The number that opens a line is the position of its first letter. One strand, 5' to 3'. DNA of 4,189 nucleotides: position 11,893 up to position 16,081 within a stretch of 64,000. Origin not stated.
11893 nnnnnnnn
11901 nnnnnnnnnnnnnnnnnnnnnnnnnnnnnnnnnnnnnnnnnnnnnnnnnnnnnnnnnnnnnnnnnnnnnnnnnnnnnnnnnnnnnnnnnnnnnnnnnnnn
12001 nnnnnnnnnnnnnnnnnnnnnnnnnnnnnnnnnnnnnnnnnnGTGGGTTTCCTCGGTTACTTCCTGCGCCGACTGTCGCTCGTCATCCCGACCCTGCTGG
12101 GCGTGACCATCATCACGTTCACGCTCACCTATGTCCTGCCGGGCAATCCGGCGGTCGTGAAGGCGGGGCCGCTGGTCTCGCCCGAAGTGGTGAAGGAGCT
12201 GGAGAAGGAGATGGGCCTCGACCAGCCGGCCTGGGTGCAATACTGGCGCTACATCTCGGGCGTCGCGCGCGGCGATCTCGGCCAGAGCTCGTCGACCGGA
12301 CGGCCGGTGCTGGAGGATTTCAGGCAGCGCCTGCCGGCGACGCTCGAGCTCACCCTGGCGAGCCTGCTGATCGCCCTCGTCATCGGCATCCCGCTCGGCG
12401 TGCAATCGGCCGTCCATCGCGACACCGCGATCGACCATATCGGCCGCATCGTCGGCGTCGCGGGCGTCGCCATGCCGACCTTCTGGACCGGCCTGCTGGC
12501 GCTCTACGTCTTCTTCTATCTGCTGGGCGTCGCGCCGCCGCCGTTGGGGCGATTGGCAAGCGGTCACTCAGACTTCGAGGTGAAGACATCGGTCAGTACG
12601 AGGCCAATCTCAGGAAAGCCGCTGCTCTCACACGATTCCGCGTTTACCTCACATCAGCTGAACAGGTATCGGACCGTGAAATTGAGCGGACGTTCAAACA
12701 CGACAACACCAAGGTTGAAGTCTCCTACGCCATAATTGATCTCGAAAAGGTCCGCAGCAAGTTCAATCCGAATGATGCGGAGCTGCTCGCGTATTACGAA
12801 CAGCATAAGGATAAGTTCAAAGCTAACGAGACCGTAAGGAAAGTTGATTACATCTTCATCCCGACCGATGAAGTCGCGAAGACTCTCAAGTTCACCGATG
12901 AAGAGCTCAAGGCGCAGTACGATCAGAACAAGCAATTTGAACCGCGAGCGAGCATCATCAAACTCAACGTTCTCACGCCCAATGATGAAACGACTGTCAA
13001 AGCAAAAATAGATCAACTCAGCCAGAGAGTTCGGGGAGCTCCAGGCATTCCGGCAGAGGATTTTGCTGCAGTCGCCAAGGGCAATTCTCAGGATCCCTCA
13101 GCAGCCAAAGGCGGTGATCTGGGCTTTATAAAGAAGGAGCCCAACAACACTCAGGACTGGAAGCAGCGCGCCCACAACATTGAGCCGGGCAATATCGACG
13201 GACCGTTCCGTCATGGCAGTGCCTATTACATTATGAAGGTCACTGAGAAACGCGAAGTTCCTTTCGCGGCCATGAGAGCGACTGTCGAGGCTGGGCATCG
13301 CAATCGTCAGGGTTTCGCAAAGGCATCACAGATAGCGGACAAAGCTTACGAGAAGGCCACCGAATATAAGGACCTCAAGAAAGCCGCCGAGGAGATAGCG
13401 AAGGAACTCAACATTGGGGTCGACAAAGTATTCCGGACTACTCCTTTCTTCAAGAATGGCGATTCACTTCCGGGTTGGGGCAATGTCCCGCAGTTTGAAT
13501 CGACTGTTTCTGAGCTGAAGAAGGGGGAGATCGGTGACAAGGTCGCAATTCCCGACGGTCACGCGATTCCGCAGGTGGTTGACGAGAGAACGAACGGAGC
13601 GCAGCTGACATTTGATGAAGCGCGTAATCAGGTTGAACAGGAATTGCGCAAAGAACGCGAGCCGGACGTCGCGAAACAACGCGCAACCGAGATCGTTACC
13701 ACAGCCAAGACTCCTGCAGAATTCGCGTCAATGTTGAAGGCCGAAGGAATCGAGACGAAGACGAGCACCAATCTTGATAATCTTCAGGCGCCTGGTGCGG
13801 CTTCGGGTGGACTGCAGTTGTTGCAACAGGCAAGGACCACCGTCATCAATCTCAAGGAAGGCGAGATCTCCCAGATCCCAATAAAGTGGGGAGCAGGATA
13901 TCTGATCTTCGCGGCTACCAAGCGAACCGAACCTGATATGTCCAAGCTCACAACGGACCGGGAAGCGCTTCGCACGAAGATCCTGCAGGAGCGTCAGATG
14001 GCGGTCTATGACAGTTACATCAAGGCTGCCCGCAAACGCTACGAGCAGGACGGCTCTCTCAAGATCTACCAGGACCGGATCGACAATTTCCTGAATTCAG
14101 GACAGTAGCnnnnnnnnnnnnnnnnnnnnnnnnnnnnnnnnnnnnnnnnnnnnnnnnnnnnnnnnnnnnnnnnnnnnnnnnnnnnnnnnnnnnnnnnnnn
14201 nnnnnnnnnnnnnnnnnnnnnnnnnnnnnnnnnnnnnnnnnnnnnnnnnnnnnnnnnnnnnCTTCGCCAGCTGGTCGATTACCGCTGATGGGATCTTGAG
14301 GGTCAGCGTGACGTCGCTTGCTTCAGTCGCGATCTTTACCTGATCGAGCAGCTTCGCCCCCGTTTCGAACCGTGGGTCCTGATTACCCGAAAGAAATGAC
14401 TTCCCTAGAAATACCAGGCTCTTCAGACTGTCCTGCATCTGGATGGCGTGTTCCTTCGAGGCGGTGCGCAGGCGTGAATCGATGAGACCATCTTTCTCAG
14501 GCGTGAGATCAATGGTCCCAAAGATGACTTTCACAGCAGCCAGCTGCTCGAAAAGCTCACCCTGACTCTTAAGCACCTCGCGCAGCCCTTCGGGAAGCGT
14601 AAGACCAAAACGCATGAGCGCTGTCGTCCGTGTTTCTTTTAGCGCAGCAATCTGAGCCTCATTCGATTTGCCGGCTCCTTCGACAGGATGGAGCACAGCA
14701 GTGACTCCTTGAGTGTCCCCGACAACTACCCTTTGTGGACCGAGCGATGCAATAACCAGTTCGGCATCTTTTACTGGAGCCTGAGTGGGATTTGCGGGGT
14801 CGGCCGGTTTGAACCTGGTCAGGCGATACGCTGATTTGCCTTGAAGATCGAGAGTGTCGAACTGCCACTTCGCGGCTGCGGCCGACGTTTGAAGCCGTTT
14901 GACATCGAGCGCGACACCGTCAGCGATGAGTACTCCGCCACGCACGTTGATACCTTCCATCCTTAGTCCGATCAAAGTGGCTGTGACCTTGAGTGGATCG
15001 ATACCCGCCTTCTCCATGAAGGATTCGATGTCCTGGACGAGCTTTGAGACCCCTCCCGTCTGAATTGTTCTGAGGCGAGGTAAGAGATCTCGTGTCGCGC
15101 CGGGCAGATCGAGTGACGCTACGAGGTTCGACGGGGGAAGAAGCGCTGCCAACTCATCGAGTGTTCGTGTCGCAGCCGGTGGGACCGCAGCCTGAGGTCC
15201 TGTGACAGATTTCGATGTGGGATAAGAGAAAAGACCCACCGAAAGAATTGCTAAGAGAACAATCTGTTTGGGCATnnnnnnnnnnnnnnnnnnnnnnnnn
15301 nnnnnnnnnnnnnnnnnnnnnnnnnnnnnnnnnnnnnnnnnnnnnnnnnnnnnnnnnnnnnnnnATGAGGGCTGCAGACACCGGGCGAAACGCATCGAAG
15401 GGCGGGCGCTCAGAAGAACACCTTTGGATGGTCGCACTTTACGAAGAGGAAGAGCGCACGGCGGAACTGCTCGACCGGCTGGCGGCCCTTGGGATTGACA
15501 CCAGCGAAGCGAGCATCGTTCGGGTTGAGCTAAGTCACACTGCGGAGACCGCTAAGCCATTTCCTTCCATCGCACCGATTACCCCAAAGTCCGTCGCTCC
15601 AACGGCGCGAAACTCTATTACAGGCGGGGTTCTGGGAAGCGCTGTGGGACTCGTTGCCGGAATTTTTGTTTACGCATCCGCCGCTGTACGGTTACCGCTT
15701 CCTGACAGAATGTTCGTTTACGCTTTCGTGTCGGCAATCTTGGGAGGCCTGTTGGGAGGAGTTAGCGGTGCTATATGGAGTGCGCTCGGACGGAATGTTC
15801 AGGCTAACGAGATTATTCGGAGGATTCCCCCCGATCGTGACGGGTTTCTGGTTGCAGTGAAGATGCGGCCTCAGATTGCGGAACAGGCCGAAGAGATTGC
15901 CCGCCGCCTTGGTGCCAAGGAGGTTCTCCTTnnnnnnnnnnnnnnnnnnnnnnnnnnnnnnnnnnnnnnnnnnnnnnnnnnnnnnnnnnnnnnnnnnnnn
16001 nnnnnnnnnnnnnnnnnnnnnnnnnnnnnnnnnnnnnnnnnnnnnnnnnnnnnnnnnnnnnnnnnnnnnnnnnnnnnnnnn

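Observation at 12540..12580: Abrupt junction of two unrelated genomes through two truncated genes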

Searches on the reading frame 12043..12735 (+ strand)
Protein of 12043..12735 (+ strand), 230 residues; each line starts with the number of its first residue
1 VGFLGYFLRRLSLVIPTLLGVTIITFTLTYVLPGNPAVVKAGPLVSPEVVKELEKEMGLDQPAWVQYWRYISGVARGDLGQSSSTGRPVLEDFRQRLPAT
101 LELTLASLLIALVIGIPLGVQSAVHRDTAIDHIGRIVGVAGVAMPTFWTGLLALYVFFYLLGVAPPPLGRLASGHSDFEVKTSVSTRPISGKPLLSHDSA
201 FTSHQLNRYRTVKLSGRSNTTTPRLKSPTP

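Call 9: search_protein_families(library=pfam, proteins=[window:12043-12735:+], max_evalue=0.01)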
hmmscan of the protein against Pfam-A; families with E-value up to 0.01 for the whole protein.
window:12043-12735:+ (230 aa): 2 families
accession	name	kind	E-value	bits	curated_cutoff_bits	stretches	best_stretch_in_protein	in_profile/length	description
PF19300.4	BPD_transp_1_N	-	9e-16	58.5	23.8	1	5-103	3-113/114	Binding-prot-dependent transport system membrane comp, N-term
PF00528.27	BPD_transp_1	-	0.0071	16.5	26.4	1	115-164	1-44/184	Binding-protein-dependent transport system inner membrane component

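Call 10: search_protein_families(library=ncbifam, proteins=[window:12043-12735:+], max_evalue=0.01)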
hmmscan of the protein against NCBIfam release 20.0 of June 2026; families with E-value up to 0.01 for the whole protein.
window:12043-12735:+ (230 aa): 14 families
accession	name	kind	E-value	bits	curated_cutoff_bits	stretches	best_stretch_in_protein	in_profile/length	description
NF045470.1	Opp2B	equivalog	1.7e-42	145.7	350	1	10-165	1-159/300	nickel ABC transporter permease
NF008161.0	PRK10914.1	equivalog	1.2e-39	136.4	590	1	4-157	2-156/339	dipeptide ABC transporter permease DppB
TIGR02789.1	nickel_nikB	equivalog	1.6e-37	129.5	447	1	5-175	3-175/314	nickel ABC transporter permease subunit NikB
NF011661.0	PRK15081.1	equivalog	3.7e-36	125.2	463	1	4-165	2-163/306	glutathione ABC transporter permease GsiC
NF007677.0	PRK10352.1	equivalog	1.2e-35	123.1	433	1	4-173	2-173/314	nickel ABC transporter permease subunit NikB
NF045469.1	Opp1B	equivalog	1.4e-35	123.3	380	1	6-162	4-164/307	nickel/cobalt ABC transporter permease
NF045472.1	Opp4B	equivalog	1e-33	117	450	1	5-165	3-164/319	oligopeptide ABC transporter permease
NF045471.1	Opp3B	equivalog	1e-25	90.8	480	1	6-157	4-154/308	oligopeptide ABC transporter permease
NF011690.0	PRK15110.1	equivalog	1.8e-20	73.6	432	1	65-165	42-142/321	putrescine export ABC transporter permease SapB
NF007008.0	PRK09471.1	equivalog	1.8e-20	73.6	388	1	4-165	2-162/306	oligopeptide ABC transporter permease OppB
NF011712.0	PRK15133.1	subfamily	7e-20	71.3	445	1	45-157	81-193/364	microcin C ABC transporter permease YejB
NF043081.1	MMSYN1_0165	equivalog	8.1e-10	38.2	350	1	64-148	144-226/388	oligopeptide ABC transporter permease OppB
TIGR03416.1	ABC_choXWV_perm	equivalog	0.0012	18.4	363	1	93-165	84-152/267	choline ABC transporter permease subunit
NF041773.1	tung_perm_TupB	equivalog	0.0022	17.8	320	1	98-159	27-86/230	tungstate ABC transporter permease TupB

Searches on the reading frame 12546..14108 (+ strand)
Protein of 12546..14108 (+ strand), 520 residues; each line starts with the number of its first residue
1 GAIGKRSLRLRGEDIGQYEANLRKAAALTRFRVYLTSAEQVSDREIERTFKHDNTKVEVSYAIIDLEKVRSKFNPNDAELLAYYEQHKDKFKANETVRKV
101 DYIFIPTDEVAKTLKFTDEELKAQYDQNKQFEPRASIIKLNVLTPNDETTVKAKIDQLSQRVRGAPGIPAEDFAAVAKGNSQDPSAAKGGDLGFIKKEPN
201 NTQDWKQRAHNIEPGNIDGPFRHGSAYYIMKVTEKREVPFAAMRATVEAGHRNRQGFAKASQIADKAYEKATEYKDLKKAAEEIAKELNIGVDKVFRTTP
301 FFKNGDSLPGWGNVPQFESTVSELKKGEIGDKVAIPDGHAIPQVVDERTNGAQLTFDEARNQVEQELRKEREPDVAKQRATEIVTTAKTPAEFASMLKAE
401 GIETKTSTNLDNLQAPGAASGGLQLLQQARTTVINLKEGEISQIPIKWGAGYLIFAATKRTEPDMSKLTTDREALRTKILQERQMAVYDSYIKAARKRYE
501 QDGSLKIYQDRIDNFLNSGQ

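Call 9: search_protein_families(library=pfam, proteins=[window:12546-14108:+], max_evalue=0.01)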
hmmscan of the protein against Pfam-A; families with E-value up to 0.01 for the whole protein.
window:12546-14108:+ (520 aa): 3 families
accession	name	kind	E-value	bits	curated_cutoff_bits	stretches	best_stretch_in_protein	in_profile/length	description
PF13145.12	Rotamase_2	-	1e-22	81.6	27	3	117-244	2-120/121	PPIC-type PPIASE domain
PF00639.27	Rotamase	-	3.1e-18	67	21.7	1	144-233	11-96/97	PPIC-type PPIASE domain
PF13616.12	Rotamase_3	-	1.9e-15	57.9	22.5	1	132-236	15-116/116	PPIC-type PPIASE domain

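Call 10: search_protein_families(library=ncbifam, proteins=[window:12546-14108:+], max_evalue=0.01)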
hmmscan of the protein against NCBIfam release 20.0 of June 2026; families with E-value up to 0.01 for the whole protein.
window:12546-14108:+ (520 aa): 7 families
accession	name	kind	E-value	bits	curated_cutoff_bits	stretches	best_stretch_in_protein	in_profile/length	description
NF000809.0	PRK00059.1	equivalog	6.9e-24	84.8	303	3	108-245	166-297/336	peptidylprolyl isomerase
NF008054.0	PRK10788.1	equivalog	6.2e-21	74.7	493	1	16-411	150-535/626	peptidylprolyl isomerase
NF002827.0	PRK03002.1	equivalog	4e-13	49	343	1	172-284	162-268/285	peptidylprolyl isomerase PrsA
NF008038.0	PRK10770.1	equivalog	3.6e-08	32.6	394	1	119-349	162-385/431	peptidylprolyl isomerase SurA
NF003356.0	PRK04405.1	subfamily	4.7e-08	32.4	339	1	377-483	155-257/299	peptidylprolyl isomerase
NF002824.0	PRK02998.1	subfamily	2.1e-07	30.6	360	1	38-240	33-229/283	peptidylprolyl isomerase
TIGR02933.1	nifM_nitrog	equivalog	2.3e-05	24.4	168.2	1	142-196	130-182/256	nitrogen fixation protein NifM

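Call 39: find_homologous_proteins(query=window:12558-14105:+, max_evalue=1e-50)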
Query window:12558-14105:+ (516 aa): 302 proteins with E <= 1e-50 among 8000 candidates; the best 120 are listed.
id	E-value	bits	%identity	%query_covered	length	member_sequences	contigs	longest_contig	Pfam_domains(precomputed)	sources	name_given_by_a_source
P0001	0.0e+0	1127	99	100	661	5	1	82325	PF13145.13,PF00639.28,PF13624.12,PF13616.13,PF13623.12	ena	-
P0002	4.9e-263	891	92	85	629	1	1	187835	PF13145.13,PF00639.28,PF13624.12,PF13616.13,PF13623.12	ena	-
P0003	2.0e-244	830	71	100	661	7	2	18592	PF13145.13,PF00639.28,PF13624.12,PF13616.13,PF13623.12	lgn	-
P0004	4.6e-224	763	67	100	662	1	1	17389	PF13145.13,PF00639.28,PF13624.12,PF13616.13,PF13623.12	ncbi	ncbi:MAG: peptidyl-prolyl cis-trans isomerase [Acidobacteriota bacterium]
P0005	5.6e-220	749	64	100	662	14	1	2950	PF13145.13,PF00639.28,PF13624.12,PF13616.13,PF13623.12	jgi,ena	-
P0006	2.1e-218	744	65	100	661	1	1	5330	PF13145.13,PF00639.28,PF13624.12,PF13616.13,PF13623.12,PF09312.17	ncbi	-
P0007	3.2e-217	740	66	100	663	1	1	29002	PF13145.13,PF00639.28,PF13624.12,PF13616.13,PF13623.12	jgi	jgi:peptidyl-prolyl cis-trans isomerase D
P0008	2.7e-216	737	65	100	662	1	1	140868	PF13145.13,PF00639.28,PF13624.12,PF13616.13,PF13623.12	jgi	jgi:peptidyl-prolyl cis-trans isomerase D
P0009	9.8e-214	729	65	99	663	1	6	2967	PF13145.13,PF00639.28,PF13624.12,PF13616.13,PF13623.12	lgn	-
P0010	3.7e-213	727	73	86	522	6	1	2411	PF13145.13,PF00639.28,PF13624.12,PF13616.13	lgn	-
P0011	7.5e-210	716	63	99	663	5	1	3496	PF13145.13,PF00639.28,PF13624.12,PF13616.13,PF13623.12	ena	-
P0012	1.7e-209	715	63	100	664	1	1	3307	PF13145.13,PF00639.28,PF13624.12,PF13616.13,PF13623.12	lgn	-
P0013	5.8e-209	713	63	100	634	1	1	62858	PF13145.13,PF00639.28,PF13624.12,PF13616.13,PF13623.12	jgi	jgi:peptidyl-prolyl cis-trans isomerase D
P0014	3.7e-206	704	63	99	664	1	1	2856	PF13145.13,PF00639.28,PF13624.12,PF13616.13,PF13623.12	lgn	-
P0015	1.2e-204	699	62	100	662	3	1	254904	PF13145.13,PF00639.28,PF13624.12,PF13616.13,PF13623.12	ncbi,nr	ncbi:MAG: peptidyl-prolyl cis-trans isomerase [Blastocatellales bacterium]|nr:peptidyl-prolyl cis-tr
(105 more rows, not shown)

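Call 40: find_encoding_contigs(protein=P0001, flank=10000, max_places=6)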
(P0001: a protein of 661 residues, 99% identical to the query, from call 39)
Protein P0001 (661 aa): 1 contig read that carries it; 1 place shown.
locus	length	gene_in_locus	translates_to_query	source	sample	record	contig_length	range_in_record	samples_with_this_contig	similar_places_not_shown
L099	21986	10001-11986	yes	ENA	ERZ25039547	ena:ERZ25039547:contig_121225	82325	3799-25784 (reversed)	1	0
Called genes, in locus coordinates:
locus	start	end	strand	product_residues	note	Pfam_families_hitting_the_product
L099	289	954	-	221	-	-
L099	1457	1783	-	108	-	-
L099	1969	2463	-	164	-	PF01098:FTSW_RODA_SPOVE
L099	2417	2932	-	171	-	PF01098:FTSW_RODA_SPOVE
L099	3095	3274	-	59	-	-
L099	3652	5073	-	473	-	PF03717:PBP_dimer, PF00905:Transpeptidase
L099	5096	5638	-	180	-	PF04093:MreD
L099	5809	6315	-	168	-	PF04085:MreC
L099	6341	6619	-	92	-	-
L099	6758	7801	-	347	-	PF00022:Actin, PF06723:MreB_Mbl, PF11104:PilM_2 (faint), PF00012:HSP70, PF14450:FtsA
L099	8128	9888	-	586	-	PF01011:PQQ (faint), PF13360:PQQ_2, PF13570:Beta-prop_ACSF4 (weak), PF13360:PQQ_2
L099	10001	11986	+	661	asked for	PF13623:SurA_N_2, PF13624:SurA_N_3, PF13145:Rotamase_2, PF13616:Rotamase_3, PF00639:Rotamase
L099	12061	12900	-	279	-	-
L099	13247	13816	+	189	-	-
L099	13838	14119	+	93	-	PF01494:FAD_binding_3, PF01266:DAO (weak), PF05834:Lycopene_cycl (weak), PF07992:Pyr_redox_2 (faint), PF13450:NAD_binding_8 (weak)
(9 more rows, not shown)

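Call 41: find_encoding_contigs(protein=P0002, flank=10000, max_places=4)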
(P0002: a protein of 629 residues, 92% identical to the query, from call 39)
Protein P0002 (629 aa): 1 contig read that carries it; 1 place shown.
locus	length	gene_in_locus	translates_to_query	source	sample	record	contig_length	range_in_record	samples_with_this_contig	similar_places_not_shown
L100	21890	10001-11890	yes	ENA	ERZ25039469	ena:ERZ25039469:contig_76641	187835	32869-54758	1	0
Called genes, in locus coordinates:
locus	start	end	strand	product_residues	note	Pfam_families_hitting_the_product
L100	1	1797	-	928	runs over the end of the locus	-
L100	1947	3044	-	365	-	PF01098:FTSW_RODA_SPOVE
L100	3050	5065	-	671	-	PF03717:PBP_dimer, PF00905:Transpeptidase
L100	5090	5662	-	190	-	PF04093:MreD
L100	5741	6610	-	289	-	PF04085:MreC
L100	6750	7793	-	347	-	PF00022:Actin, PF06723:MreB_Mbl, PF11104:PilM_2 (faint), PF00012:HSP70, PF14450:FtsA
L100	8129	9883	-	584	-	PF01011:PQQ (faint), PF13570:Beta-prop_ACSF4 (faint), PF13360:PQQ_2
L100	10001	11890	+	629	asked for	PF13623:SurA_N_2, PF13624:SurA_N_3, PF13616:Rotamase_3, PF13145:Rotamase_2, PF00639:Rotamase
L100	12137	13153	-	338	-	-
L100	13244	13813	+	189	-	-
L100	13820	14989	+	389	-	PF01266:DAO (weak), PF01494:FAD_binding_3, PF04820:Trp_halogenase (faint), PF05834:Lycopene_cycl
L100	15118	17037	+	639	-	PF13248:Zn_ribbon_3 (weak), PF00498:FHA, PF16697:Yop-YscD_cpl, PF05157:MshEN, PF00498:FHA, PF16697:Yop-YscD_cpl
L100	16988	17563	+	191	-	PF12275:DUF3616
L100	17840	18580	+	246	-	-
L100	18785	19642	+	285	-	PF13091:PLDc_2, PF17941:PP_kinase_C_1 (weak), PF13091:PLDc_2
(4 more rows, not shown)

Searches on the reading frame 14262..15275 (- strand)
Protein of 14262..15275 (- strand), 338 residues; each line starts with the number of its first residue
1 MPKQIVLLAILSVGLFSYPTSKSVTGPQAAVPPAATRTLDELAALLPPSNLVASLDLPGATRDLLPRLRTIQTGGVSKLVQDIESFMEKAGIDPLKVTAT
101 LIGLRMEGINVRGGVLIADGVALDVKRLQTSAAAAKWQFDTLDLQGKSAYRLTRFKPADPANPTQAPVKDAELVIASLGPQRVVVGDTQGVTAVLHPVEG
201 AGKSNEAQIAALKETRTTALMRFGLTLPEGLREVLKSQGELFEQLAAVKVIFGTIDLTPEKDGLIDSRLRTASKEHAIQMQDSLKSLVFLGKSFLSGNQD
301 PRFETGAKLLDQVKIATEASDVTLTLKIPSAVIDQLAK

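Call 38: find_encoding_contigs(protein=window:14262-15275:-, flank=10000, max_places=10)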
Protein seq(338 aa) (338 aa): no gene with exactly this product is on record in the collection.

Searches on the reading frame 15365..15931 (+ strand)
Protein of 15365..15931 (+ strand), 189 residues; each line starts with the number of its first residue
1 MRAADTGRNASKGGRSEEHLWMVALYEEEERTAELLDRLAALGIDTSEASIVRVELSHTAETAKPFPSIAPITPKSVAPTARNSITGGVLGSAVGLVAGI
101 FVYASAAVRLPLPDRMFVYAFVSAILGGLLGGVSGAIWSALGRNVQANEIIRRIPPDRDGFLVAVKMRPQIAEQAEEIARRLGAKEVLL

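Call 36: find_encoding_contigs(protein=window:15365-15931:+, flank=10000, max_places=10)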
Protein window:15365-15931:+ (189 aa): no gene with exactly this product is on record in the collection.

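Call 37: find_encoding_contigs(protein=window:15428-15931:+, flank=10000, max_places=10)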
Protein seq(168 aa) (168 aa): no gene with exactly this product is on record in the collection.
